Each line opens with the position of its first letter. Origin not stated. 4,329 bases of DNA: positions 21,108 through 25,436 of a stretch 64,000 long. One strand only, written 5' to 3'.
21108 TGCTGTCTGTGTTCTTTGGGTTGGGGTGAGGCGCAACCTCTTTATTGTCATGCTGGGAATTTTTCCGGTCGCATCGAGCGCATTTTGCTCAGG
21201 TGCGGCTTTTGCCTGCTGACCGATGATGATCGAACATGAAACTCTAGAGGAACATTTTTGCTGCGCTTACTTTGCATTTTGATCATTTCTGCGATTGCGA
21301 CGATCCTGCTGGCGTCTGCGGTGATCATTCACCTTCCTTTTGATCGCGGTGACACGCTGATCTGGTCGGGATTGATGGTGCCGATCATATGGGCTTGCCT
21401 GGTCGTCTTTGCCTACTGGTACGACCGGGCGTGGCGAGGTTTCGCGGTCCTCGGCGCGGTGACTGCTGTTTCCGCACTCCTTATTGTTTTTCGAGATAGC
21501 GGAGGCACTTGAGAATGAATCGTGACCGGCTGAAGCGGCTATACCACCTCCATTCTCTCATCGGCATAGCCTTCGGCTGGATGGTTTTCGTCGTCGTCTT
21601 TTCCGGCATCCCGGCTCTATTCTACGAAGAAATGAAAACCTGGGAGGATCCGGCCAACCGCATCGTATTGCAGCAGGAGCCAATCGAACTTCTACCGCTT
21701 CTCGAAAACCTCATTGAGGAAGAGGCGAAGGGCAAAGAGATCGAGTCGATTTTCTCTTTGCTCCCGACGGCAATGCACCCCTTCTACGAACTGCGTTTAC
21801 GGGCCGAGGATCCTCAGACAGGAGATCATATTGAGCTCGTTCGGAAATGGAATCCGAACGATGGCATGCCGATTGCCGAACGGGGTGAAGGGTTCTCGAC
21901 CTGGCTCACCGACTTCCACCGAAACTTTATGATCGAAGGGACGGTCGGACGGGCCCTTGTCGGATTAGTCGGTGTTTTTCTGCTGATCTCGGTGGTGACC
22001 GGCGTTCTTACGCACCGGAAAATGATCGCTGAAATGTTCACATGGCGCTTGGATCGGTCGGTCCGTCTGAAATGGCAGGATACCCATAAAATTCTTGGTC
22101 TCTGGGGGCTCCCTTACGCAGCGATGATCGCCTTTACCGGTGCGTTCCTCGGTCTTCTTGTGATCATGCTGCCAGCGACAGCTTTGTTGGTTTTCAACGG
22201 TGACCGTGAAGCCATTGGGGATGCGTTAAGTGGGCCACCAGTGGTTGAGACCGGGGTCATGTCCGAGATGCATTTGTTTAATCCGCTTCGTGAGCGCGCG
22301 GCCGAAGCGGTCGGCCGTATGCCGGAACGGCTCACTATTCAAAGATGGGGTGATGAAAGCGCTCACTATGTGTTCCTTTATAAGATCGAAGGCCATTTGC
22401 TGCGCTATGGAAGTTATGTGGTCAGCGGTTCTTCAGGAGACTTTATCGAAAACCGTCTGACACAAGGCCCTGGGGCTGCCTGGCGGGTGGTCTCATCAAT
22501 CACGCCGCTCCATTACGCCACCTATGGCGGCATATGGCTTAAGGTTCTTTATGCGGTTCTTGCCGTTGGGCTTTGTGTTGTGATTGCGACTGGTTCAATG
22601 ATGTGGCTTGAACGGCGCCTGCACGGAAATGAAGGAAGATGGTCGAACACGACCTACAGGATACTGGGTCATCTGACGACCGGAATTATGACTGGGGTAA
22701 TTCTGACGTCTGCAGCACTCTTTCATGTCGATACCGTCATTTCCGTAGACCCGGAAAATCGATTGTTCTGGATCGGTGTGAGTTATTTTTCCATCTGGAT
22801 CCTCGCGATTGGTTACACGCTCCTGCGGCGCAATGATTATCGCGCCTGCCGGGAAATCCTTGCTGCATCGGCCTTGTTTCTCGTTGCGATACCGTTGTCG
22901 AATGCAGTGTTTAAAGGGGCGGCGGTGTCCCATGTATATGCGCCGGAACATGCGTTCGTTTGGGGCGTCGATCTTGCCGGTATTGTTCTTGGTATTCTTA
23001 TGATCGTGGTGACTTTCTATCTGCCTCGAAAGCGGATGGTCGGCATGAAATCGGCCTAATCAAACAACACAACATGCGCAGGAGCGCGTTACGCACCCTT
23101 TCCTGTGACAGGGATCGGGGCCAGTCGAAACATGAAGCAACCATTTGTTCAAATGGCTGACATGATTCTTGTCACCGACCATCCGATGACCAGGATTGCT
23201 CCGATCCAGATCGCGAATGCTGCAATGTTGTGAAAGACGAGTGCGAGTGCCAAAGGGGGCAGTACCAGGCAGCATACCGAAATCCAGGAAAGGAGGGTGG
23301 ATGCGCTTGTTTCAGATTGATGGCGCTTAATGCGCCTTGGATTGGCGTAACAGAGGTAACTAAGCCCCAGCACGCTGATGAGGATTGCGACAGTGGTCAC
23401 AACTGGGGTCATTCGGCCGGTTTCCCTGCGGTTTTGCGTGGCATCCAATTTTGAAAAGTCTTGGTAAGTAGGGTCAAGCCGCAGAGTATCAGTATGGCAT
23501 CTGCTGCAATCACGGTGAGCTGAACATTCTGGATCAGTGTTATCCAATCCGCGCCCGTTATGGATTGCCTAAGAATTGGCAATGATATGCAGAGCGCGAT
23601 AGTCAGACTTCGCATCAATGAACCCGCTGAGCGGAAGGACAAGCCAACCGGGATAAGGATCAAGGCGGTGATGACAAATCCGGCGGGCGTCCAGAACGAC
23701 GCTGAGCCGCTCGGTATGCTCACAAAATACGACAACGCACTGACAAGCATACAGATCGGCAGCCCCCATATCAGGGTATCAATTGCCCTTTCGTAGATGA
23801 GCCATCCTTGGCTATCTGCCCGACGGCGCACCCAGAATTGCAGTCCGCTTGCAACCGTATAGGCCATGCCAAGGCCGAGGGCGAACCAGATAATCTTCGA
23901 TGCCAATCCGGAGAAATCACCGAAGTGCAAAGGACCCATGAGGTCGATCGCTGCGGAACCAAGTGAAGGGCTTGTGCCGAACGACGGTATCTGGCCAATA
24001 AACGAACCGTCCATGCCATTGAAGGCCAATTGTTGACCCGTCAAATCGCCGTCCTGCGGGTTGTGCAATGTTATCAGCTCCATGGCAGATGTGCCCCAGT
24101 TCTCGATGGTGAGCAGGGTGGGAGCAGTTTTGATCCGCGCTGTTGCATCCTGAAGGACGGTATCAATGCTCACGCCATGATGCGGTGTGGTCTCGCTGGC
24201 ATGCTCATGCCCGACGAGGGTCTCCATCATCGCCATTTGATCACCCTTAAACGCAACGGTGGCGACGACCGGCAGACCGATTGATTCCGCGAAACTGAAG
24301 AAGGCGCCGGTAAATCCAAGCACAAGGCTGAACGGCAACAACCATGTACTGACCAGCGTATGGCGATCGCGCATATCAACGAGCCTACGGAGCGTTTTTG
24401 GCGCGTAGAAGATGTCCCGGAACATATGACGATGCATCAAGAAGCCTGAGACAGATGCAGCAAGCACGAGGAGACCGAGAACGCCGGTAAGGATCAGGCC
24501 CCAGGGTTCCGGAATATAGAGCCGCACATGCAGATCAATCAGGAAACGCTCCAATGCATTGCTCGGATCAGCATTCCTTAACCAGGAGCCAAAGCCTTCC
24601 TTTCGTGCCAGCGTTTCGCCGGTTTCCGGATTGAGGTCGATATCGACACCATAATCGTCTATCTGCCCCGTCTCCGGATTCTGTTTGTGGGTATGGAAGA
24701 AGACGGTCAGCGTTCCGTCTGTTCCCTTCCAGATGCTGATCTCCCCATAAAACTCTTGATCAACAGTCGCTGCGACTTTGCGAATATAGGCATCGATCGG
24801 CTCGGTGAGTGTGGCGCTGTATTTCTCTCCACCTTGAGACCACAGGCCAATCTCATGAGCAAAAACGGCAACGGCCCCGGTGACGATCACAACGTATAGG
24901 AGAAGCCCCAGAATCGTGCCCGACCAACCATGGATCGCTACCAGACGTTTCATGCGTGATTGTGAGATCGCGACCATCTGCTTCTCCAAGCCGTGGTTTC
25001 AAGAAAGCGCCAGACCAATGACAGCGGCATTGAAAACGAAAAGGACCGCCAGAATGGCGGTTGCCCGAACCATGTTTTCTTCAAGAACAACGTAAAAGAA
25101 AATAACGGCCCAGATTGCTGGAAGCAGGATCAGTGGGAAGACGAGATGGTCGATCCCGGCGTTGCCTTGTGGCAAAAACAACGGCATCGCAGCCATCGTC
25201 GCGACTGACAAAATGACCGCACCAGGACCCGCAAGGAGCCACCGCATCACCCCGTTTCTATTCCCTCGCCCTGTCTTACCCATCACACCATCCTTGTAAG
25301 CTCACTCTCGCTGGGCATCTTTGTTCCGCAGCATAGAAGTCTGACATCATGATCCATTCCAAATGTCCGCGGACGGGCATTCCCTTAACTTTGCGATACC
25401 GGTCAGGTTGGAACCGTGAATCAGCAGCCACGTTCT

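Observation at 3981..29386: Triplicated sigma / anti-sigma / transducer cassettes, with about 6.3-kb diverged direct repeats framing the whole iron region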

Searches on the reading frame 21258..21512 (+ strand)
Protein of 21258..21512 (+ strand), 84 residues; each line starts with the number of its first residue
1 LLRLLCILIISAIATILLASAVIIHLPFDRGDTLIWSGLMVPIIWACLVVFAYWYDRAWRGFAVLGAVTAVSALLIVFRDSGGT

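Call 8: search_protein_families(library=ncbifam, proteins=[window:21258-21512:+], max_evalue=0.01)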
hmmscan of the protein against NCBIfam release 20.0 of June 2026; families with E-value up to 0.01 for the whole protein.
window:21258-21512:+ (84 aa): 0 families

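Call 52: search_protein_families(library=pfam, proteins=[window:21258-21512:+], max_evalue=10)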
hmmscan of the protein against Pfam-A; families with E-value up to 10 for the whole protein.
window:21258-21512:+ (84 aa): 2 families
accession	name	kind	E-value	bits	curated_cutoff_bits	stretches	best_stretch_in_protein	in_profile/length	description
PF17248.7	DUF5317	-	0.044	14.2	25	1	12-78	9-75/151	Family of unknown function (DUF5317)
PF16933.10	PelG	-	0.093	12.1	29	1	1-72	362-433/452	Putative exopolysaccharide Exporter (EPS-E)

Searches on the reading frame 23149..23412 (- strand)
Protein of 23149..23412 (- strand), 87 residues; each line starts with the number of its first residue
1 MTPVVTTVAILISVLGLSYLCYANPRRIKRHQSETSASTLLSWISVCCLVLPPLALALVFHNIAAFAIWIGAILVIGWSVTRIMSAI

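Call 52: search_protein_families(library=pfam, proteins=[window:23149-23412:-], max_evalue=10)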
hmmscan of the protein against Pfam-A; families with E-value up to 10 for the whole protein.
window:23149-23412:- (87 aa): 1 family
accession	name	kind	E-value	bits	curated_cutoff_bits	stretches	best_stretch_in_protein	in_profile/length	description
PF02656.20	DUF202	-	1.8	9.5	23.4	0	39-85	9-58/68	Domain of unknown function (DUF202)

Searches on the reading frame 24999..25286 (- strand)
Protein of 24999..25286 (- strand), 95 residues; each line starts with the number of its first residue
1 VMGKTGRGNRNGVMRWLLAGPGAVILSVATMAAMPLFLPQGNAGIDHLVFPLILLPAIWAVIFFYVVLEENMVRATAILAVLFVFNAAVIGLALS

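Call 52: search_protein_families(library=pfam, proteins=[window:24999-25286:-], max_evalue=10)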
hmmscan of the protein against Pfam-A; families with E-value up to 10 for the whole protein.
window:24999-25286:- (95 aa): 2 families
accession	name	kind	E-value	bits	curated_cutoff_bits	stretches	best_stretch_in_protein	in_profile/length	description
PF17368.7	YwcE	-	0.34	12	25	1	31-90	11-67/85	Spore morphogenesis and germination YwcE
PF03840.19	SecG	-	2.6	8.6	29.2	1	68-91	45-68/70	Preprotein translocase SecG subunit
